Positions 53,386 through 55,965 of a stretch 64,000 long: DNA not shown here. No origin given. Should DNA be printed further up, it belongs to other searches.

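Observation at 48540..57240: Low-GC island with a molybdenum hydroxylase module inserted directly upstream of the str operon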

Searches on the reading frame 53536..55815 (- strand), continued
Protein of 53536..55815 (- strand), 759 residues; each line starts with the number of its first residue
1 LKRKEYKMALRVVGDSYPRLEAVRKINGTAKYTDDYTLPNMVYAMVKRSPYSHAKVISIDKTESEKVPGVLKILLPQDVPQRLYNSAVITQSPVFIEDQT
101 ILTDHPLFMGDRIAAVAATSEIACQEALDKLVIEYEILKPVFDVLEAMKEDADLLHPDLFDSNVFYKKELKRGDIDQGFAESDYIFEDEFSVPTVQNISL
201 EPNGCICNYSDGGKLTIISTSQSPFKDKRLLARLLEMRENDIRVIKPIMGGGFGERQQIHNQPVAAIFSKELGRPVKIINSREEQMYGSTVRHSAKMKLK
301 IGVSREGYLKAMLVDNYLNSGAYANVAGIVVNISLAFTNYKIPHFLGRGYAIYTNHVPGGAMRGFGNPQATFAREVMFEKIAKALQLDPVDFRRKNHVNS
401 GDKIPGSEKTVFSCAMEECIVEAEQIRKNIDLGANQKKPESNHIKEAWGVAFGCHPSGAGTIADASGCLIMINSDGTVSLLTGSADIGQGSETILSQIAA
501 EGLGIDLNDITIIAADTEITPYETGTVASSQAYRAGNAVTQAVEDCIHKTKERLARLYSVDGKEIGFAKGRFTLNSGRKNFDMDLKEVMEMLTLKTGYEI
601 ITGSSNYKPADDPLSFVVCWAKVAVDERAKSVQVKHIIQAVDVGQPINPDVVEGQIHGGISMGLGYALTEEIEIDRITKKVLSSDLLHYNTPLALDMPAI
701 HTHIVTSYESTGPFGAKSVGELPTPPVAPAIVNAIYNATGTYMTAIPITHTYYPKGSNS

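Call 21: find_encoding_contigs(protein=P0008, flank=10000, max_places=1)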
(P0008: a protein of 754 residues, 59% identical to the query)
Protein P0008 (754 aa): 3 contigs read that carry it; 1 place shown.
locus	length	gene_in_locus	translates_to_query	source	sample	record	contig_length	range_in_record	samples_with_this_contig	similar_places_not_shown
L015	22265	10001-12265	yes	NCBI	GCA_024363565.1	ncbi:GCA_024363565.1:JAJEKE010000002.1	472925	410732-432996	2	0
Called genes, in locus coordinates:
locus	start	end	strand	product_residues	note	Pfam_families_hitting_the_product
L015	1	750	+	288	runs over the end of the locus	PF00941:FAD_binding_5, PF03450:CO_deh_flav_C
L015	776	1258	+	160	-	PF13085:Fer2_3 (weak), PF00111:Fer2 (weak), PF01799:Fer2_2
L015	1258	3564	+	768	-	PF01315:Ald_Xan_dh_C, PF02738:MoCoBD_1, PF20256:MoCoBD_2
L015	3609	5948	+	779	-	PF01315:Ald_Xan_dh_C, PF02738:MoCoBD_1, PF20256:MoCoBD_2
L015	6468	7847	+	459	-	PF01979:Amidohydro_1, PF12890:DHOase (weak), PF07969:Amidohydro_3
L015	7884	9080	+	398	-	PF04389:Peptidase_M28, PF01546:Peptidase_M20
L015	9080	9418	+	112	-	PF00126:HTH_1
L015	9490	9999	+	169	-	PF00111:Fer2, PF13085:Fer2_3 (weak), PF01799:Fer2_2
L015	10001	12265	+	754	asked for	PF01315:Ald_Xan_dh_C, PF02738:MoCoBD_1, PF20256:MoCoBD_2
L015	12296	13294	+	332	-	PF00941:FAD_binding_5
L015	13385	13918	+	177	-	PF03266:NTPase_1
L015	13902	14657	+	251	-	PF03848:TehB (weak), PF05401:NodS (weak), PF13489:Methyltransf_23 (faint), PF02475:TRM5-TYW2_MTfase (faint), PF05175:MTS (weak), PF13847:Methyltransf_31, PF08241:Methyltransf_11 (weak), PF13649:Methyltransf_25, +1 more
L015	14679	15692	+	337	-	PF01032:FecCD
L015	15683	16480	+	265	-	PF02463:SMC_N (weak), PF00005:ABC_tran, PF13304:AAA_21 (weak)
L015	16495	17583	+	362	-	PF01497:Peripla_BP_2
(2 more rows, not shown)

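Call 24: search_solved_structures(query=window:53536-55794:-, show_alignments=1)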
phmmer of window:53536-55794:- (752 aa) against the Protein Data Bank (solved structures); distinct sequences matched with E-value up to 0.001: 42.
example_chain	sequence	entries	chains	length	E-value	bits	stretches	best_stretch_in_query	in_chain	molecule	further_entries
1rm6_A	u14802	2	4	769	2e-94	320.9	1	6-742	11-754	4-hydroxybenzoyl-CoA reductase alpha subunit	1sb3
8uem_A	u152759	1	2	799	2.7e-72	247.7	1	12-736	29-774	Carbon monoxide dehydrogenase (Large chain), CoxL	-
1sij_A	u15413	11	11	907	8.5e-68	232.9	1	4-740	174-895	Aldehyde oxidoreductase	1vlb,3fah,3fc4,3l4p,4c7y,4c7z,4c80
7dqx_A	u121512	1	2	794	2.3e-67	231.5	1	6-742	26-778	6-hydroxypseudooxynicotine dehydrogenase complex subunit gamma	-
3hrd_A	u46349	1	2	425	7.4e-67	229.8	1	4-413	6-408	Nicotinate dehydrogenase large molybdopterin subunit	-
1t3q_B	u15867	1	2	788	9.5e-66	226.1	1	4-733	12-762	quinoline 2-oxidoreductase large subunit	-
1dgj_A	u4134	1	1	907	6.1e-59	203.6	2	4-541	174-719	ALDEHYDE OXIDOREDUCTASE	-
1n5w_B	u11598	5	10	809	2.2e-58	201.8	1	6-732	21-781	Carbon monoxide dehydrogenase large chain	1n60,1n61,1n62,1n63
1zxi_B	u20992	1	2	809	3e-58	201.3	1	6-732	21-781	Carbon monoxide dehydrogenase large chain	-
1ffu_B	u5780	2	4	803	1.1e-57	199.4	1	2-746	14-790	CUTL, MOLYBDOPROTEIN OF CARBON MONOXIDE DEHYDROGENASE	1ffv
4zoh_A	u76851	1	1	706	5.3e-56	193.9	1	6-741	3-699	Putative oxidoreductase molybdopterin-binding subunit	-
5g5g_C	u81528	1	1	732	5.9e-56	193.7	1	3-742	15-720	PUTATIVE XANTHINE DEHYDROGENASE YAGS FAD-BINDING SUBUNIT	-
5g5h_C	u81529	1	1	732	7.7e-56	193.4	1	3-742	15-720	Aldehyde oxidoreductase molybdenum-binding subunit PaoC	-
5y6q_C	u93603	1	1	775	1.6e-52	182.4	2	14-570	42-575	Aldehyde oxidase large subunit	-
1wyg_A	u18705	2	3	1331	2.6e-50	175.1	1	5-666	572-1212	Xanthine dehydrogenase/oxidase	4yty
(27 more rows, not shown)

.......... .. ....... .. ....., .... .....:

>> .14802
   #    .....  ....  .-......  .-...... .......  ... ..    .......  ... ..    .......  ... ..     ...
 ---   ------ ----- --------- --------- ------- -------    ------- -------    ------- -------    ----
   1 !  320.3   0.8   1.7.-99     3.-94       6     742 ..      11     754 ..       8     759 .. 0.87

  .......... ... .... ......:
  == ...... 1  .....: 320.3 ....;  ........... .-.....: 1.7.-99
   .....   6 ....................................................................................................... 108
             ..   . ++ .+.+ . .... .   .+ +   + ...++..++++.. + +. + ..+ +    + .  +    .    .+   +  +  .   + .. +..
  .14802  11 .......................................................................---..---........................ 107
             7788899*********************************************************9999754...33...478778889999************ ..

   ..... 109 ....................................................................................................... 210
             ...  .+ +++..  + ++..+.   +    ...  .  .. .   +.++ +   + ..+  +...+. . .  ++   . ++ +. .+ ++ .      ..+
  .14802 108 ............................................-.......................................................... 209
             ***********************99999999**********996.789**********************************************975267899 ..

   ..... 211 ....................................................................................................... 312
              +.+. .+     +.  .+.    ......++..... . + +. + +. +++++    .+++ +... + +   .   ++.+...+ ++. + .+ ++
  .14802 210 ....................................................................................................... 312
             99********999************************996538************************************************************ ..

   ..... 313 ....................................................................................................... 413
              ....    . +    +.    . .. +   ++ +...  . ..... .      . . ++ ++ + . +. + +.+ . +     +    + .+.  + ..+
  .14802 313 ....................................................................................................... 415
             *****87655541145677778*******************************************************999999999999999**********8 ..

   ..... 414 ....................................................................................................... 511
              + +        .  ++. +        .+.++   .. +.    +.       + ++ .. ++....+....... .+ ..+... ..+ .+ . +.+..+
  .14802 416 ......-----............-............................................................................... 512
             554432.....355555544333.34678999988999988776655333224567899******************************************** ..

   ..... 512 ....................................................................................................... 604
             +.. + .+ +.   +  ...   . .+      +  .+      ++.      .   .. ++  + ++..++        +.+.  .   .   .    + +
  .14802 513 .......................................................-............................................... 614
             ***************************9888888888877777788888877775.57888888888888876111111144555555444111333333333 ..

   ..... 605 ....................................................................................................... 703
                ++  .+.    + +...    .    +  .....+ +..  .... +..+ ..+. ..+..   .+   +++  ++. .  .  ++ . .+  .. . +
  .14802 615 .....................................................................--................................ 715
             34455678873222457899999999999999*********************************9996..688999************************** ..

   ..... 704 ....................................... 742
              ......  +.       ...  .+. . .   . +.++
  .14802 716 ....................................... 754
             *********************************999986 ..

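Call 35: search_protein_families(library=ncbifam, proteins=[L011:7689-8213:+, L011:8215-8808:+, L011:8861-10030:+, L011:10068-11498:+], max_evalue=0.00001)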
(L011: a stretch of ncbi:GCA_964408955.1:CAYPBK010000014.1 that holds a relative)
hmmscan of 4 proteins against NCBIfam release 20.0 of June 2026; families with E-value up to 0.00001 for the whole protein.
L011:7689-8213:+ (174 aa): 2 families
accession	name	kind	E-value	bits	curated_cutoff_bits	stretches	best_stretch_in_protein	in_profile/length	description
TIGR03845.1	sulfopyru_alph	equivalog_domain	2.3e-21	76.3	147.95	1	16-167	4-157/160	sulfopyruvate decarboxylase subunit alpha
TIGR03297.1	Ppyr-DeCO2ase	equivalog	2.6e-13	49.7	312.5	1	24-168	1-152/360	phosphonopyruvate decarboxylase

L011:8215-8808:+ (197 aa): 24 families
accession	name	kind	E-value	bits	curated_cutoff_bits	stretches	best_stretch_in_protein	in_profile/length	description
TIGR03846.1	sulfopy_beta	equivalog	1.5e-31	109.7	221.5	1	3-165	1-159/182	sulfopyruvate decarboxylase subunit beta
TIGR03297.1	Ppyr-DeCO2ase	equivalog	2.8e-28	99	312.5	1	1-174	171-346/360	phosphonopyruvate decarboxylase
NF004813.0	PRK06163.1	equivalog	6.5e-28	97.8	240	1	1-166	13-176/202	hypothetical protein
NF006052.0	PRK08199.1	subfamily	2.3e-11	42.7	539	1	43-169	415-544/559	thiamine pyrophosphate protein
NF006122.0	PRK08266.1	subfamily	4.7e-11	41.9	571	1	38-165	397-527/543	hypothetical protein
NF005760.0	PRK07586.1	equivalog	7.1e-10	38.4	363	1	35-161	377-513/514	acetolactate synthase large subunit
TIGR04377.1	myo_inos_iolD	equivalog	1.7e-09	36.9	715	1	45-143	442-539/616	3D-(3,5/4)-trihydroxycyclohexane-1,2-dione acylhydrolase (decyclizing)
NF006016.1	PRK08155.1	equivalog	9.5e-09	34.2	870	1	45-166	411-536/554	acetolactate synthase large subunit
NF005470.0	PRK07064.1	equivalog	1.2e-08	34.4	495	1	20-159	383-526/552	thiamine pyrophosphate-binding protein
NF006591.0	PRK09124.1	equivalog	2.1e-08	32.9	792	1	44-169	409-536/574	ubiquinone-dependent pyruvate dehydrogenase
TIGR00118.1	acolac_lg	equivalog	3.1e-08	32.6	538.35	1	45-165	412-537/557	biosynthetic-type acetolactate synthase large subunit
NF004919.0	PRK06276.1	equivalog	3.5e-08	32.2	866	1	44-165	416-541/582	acetolactate synthase large subunit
NF005651.0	PRK07418.1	subfamily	6.4e-08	31.2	942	1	44-164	436-561/617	acetolactate synthase large subunit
NF005485.1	PRK07092.1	equivalog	9.9e-08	31.2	493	1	37-164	387-520/523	benzoylformate decarboxylase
NF006524.0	PRK08978.1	equivalog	2.1e-07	29.6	738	1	44-130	402-495/548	acetolactate synthase 2 catalytic subunit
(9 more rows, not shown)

L011:8861-10030:+ (389 aa): 70 families (the best 25 are shown)
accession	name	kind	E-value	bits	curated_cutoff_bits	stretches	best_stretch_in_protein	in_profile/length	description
NF006756.0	PRK09276.1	subfamily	5.4e-132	440.4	507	1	5-388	4-385/387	LL-diaminopimelate aminotransferase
TIGR03540.1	DapC_direct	equivalog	3.5e-129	431.1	593.25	1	5-387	2-382/383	LL-diaminopimelate aminotransferase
NF005977.0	PRK08068.1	subfamily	3.5e-105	352.4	494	1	7-388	7-386/391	transaminase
NF005815.0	PRK07681.1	equivalog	1.2e-103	347.2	545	1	2-387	2-384/399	LL-diaminopimelate aminotransferase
NF006604.0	PRK09148.1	equivalog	6e-96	321.9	648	1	8-388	7-388/406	LL-diaminopimelate aminotransferase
NF005613.0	PRK07366.1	equivalog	2.8e-95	319.6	486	1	5-388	3-387/391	LL-diaminopimelate aminotransferase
NF004611.0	PRK05942.1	equivalog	3.1e-95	319.5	628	1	6-387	9-388/394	aspartate aminotransferase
NF006033.0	PRK08175.1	equivalog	5.3e-95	318.8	647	1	8-389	12-394/407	alanine transaminase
NF006387.0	PRK08636.1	equivalog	3.8e-88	296.2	675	1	22-388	23-397/403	LL-diaminopimelate aminotransferase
NF004937.0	PRK06290.1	equivalog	2.2e-76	257.2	585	1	32-374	44-385/410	LL-diaminopimelate aminotransferase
NF041364.1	GntC_guanitoxin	equivalog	4.2e-72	243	415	1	37-388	3-356/356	guanitoxin biosynthesis PLP-dependent (S)-gamma-hydroxy-L-arginine cyclodehydratase GntC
TIGR03537.1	DapC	equivalog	1.3e-62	211.8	453.6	1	34-387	2-349/350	succinyldiaminopimelate transaminase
NF041091.1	asp_aminotase_Arch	equivalog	4.7e-62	210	550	1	10-387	5-373/376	aspartate aminotransferase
NF006229.0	PRK08361.1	equivalog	1.2e-57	195.8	624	1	30-387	31-386/391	aspartate aminotransferase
NF005588.0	PRK07309.1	equivalog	8.8e-57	192.8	576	1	20-387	18-384/391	pyridoxal phosphate-dependent aminotransferase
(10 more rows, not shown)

L011:10068-11498:+ (476 aa): 3 families
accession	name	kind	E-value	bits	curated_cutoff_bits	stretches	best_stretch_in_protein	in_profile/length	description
TIGR00931.1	antiport_nhaC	equivalog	2.4e-114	382.6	370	1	11-462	1-453/454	Na+/H+ antiporter NhaC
NF052307.1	ArgOrthExpArcD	equivalog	2.9e-84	283.6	650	1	14-461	19-467/469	arginine/ornithine antiporter ArcD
NF000013.1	tet_NaH_anti_35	exception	2.8e-08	33.3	750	1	56-221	173-335/369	tetracycline efflux Na+/H+ antiporter family transporter Tet(35)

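Call 61: search_protein_families(library=pfam, proteins=[L011:13123-13917:+, L011:1453-1683:-], max_evalue=0.001)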
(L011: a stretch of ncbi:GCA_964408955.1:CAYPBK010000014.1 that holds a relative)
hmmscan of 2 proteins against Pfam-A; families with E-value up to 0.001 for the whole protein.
L011:13123-13917:+ (264 aa): 0 families

L011:1453-1683:- (76 aa): 0 families
